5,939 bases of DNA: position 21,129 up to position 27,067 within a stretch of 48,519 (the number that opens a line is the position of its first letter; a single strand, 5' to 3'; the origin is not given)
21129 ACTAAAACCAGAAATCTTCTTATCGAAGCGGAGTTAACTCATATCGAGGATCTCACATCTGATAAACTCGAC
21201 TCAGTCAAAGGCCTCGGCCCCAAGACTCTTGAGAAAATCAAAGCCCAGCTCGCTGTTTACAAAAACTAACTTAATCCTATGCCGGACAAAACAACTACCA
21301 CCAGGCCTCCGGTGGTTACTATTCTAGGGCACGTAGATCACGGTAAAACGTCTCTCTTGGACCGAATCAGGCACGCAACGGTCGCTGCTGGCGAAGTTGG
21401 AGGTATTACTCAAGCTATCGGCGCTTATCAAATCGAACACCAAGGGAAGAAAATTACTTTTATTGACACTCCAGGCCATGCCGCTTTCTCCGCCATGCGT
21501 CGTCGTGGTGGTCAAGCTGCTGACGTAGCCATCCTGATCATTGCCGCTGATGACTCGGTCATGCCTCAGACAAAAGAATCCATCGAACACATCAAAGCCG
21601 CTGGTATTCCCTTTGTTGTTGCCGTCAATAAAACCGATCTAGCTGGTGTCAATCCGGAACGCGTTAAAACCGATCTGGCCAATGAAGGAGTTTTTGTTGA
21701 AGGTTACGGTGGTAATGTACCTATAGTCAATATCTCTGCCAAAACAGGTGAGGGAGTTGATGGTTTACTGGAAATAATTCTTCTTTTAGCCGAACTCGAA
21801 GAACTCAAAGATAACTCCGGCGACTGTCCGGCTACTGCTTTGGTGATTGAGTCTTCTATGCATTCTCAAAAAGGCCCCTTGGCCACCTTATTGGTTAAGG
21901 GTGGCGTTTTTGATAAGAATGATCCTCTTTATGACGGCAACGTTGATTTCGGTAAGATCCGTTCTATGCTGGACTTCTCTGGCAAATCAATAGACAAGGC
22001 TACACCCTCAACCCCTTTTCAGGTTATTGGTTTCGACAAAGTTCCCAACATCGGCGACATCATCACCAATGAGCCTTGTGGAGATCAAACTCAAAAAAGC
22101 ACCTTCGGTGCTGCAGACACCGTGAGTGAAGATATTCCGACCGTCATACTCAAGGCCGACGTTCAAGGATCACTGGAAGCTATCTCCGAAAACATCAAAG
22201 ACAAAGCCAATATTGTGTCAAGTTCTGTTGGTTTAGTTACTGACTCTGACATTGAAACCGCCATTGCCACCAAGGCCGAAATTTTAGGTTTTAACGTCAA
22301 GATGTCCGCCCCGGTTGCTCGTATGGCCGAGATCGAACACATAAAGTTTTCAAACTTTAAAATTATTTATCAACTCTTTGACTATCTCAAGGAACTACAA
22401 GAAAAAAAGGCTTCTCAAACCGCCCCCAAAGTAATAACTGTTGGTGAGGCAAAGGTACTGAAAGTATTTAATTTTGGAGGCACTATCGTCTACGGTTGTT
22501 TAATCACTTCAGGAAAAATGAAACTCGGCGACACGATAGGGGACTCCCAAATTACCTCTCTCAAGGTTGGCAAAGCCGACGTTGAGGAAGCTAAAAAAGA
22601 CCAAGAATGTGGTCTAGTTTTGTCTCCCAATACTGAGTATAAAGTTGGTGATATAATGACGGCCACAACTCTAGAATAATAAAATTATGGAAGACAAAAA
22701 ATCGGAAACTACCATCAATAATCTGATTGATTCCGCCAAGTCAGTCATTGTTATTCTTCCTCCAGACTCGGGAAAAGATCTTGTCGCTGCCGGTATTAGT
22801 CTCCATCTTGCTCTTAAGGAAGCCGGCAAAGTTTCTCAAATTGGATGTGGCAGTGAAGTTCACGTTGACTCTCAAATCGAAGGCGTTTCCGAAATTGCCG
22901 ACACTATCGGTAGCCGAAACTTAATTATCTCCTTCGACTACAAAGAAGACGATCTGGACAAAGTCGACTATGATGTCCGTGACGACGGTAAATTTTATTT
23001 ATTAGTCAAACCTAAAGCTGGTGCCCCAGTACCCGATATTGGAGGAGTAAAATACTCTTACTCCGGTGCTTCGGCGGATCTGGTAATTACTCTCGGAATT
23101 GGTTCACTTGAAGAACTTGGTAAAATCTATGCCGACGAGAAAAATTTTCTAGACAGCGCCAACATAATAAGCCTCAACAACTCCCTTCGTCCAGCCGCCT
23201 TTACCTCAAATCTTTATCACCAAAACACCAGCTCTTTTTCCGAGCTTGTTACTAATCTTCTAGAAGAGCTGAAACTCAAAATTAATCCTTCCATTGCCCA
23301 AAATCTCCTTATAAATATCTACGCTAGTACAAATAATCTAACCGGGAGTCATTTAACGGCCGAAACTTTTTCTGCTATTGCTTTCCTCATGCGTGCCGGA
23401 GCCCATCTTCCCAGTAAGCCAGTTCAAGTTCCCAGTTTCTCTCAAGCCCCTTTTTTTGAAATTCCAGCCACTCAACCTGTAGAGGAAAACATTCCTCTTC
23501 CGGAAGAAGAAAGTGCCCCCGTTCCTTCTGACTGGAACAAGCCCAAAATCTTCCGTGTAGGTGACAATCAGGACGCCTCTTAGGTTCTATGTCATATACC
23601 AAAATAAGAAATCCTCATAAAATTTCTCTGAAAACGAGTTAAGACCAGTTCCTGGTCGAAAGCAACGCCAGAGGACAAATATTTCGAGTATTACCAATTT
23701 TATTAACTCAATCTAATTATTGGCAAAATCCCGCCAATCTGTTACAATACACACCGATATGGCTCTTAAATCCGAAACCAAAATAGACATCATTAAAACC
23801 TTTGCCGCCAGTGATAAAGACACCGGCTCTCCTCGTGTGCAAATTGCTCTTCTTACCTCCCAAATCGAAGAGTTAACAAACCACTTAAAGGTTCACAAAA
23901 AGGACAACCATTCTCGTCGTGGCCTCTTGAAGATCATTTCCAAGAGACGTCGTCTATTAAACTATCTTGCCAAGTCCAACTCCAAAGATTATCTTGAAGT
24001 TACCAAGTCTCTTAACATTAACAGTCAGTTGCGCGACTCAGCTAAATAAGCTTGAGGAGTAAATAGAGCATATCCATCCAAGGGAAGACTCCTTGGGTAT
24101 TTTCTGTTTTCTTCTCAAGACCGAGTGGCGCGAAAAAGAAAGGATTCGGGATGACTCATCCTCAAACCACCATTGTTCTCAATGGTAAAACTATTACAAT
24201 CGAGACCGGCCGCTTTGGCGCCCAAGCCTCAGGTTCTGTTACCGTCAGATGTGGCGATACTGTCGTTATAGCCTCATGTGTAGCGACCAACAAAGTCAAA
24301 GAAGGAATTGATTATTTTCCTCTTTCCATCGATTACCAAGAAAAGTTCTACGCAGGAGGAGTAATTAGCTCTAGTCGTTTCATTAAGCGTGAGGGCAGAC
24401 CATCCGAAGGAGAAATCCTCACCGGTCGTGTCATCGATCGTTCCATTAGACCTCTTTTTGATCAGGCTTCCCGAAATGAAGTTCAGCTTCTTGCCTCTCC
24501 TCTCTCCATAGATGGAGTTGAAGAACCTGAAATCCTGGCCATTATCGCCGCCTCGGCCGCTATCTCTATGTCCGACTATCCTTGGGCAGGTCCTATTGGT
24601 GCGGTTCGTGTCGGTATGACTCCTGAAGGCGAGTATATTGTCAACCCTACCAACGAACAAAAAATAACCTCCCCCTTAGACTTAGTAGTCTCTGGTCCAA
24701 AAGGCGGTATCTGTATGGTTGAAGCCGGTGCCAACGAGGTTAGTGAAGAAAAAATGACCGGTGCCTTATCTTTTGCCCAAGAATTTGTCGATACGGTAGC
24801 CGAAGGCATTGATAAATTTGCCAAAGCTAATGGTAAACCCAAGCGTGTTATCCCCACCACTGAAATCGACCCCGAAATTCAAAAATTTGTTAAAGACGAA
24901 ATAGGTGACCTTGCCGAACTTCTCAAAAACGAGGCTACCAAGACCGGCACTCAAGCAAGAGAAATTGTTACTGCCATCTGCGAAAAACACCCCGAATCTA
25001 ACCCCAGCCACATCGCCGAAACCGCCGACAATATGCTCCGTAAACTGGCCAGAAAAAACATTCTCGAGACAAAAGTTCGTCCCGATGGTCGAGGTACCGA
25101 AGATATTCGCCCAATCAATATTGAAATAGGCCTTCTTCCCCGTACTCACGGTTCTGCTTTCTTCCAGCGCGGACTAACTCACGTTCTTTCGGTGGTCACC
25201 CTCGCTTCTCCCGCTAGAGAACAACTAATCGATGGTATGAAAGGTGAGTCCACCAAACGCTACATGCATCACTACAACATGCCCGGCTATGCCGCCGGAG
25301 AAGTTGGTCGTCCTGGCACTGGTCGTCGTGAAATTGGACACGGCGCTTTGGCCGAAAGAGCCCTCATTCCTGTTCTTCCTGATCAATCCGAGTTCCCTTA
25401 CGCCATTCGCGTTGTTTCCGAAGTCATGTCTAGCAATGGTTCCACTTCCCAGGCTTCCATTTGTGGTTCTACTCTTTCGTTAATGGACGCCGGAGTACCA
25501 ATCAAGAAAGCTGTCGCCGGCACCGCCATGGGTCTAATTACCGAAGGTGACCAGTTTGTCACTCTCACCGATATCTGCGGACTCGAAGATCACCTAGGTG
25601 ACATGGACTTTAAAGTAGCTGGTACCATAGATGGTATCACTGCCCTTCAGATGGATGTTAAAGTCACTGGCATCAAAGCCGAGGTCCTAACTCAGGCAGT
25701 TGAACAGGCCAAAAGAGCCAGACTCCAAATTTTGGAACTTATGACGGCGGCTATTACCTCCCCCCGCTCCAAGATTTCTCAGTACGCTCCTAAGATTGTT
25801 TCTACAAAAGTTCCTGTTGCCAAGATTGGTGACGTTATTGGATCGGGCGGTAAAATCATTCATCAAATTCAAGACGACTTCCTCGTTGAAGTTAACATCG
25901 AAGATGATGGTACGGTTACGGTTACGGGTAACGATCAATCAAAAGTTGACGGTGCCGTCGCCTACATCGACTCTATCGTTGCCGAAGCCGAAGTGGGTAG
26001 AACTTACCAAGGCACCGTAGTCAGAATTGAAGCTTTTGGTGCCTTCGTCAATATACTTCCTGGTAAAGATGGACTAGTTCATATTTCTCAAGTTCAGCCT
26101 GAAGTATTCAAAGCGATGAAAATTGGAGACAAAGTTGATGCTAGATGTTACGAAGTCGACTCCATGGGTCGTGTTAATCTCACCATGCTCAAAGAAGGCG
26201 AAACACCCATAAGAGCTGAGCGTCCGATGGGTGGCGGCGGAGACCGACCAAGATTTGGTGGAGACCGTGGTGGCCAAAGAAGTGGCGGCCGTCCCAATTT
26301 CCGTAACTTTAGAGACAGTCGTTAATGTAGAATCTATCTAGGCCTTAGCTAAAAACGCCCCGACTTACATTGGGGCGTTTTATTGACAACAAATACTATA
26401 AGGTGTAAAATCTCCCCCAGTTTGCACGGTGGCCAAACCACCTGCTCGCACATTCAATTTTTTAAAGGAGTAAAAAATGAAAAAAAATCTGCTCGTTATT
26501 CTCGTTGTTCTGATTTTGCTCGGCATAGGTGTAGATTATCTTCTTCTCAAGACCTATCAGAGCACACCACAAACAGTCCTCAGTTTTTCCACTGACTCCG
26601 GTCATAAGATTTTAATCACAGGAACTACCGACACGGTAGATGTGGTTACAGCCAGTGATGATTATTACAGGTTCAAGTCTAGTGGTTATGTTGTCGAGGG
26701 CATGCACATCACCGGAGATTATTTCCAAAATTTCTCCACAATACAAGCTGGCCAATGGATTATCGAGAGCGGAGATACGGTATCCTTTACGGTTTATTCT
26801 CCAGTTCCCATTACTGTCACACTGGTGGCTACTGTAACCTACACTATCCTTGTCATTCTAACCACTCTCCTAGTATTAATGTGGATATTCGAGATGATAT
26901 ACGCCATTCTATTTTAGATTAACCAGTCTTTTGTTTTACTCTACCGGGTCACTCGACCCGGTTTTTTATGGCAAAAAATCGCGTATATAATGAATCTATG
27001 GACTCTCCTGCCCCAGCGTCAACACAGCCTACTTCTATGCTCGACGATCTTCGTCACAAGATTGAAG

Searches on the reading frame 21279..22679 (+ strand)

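Call 7: search_protein_families(library=pfam, proteins=[window:21279-22679:+], max_evalue=0.001)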
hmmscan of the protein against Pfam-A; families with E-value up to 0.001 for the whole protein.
window:21279-22679:+ (466 aa): 8 families
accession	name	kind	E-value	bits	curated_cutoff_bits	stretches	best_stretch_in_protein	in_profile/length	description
PF00009.33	GTP_EFTU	-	1e-38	133.3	26.5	1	13-169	6-184/188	Elongation factor Tu GTP binding domain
PF11987.13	IF-2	-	2e-22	79.7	27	1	288-371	28-117/117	Translation-initiation factor 2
PF22042.2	EF-G_D2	-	5.3e-19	68.6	27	1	184-263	1-82/84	Elongation factor G domain 2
PF01926.29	MMR_HSR1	-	1.9e-12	47.7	21.9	1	13-118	2-113/113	50S ribosome-binding GTPase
PF02421.24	FeoB_N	-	6.2e-07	29.5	27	1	13-165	3-154/156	Ferrous iron transport protein B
PF00071.28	Ras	-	3e-06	27.3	21.6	1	14-166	3-155/162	Ras family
PF09439.16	SRPRB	-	5.3e-05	23.1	25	1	11-98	4-88/178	Signal recognition particle receptor beta subunit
PF08477.19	Roc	-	8.5e-05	23.2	27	1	13-120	2-119/119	Ras of Complex, Roc, domain of DAPkinase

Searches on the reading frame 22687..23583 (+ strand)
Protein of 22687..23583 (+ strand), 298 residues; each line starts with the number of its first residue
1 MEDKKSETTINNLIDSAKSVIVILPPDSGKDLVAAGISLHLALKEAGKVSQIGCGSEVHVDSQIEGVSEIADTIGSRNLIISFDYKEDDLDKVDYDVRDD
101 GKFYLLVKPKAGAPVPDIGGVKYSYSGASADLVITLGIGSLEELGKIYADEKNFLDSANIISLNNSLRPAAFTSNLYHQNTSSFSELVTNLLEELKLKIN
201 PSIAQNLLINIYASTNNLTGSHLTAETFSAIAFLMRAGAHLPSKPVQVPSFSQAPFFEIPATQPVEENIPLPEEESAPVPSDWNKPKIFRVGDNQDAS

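Call 7: search_protein_families(library=pfam, proteins=[window:22687-23583:+], max_evalue=0.001)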
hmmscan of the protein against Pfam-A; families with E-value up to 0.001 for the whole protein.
window:22687-23583:+ (298 aa): 0 families

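Call 34: search_protein_families(library=ncbifam, proteins=[window:22687-23583:+], max_evalue=1)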
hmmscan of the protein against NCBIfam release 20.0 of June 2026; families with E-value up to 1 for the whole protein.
window:22687-23583:+ (298 aa): 1 family
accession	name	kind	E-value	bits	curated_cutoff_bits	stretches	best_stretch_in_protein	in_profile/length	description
NF041569.1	A-tRNAntase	equivalog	0.0017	16.6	1440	1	180-241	115-176/880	A-adding tRNA nucleotidyltransferase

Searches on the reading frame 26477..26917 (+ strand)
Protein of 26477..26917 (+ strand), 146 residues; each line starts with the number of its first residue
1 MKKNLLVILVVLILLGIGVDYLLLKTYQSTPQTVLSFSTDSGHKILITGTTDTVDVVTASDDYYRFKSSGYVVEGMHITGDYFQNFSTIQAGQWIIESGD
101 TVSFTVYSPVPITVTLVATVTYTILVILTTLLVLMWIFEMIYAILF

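Call 8: search_protein_families(library=pfam, proteins=[window:26477-26917:+], max_evalue=0.001)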
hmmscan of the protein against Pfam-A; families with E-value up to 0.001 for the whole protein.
window:26477-26917:+ (146 aa): 0 families

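Call 31: search_protein_families(library=pfam, proteins=[window:26477-26917:+], max_evalue=10)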
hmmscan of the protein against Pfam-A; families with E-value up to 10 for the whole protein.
window:26477-26917:+ (146 aa): 2 families
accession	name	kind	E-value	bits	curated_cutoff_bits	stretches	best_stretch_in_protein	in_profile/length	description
PF03896.21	TRAP_alpha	-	0.0074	16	24.7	2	79-105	52-78/180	Translocon-associated protein (TRAP), alpha subunit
PF08041.16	PetM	-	0.33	11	25.1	1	7-25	8-26/30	PetM family of cytochrome b6f complex subunit 7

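Call 34: search_protein_families(library=ncbifam, proteins=[window:26477-26917:+], max_evalue=1)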
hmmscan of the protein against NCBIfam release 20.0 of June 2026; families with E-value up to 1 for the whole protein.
window:26477-26917:+ (146 aa): 1 family
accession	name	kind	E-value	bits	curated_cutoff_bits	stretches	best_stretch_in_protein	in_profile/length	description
NF003274.0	PRK04262.1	equivalog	0.014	14.4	244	1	26-96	142-219/347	hydroxymethylglutaryl-CoA synthase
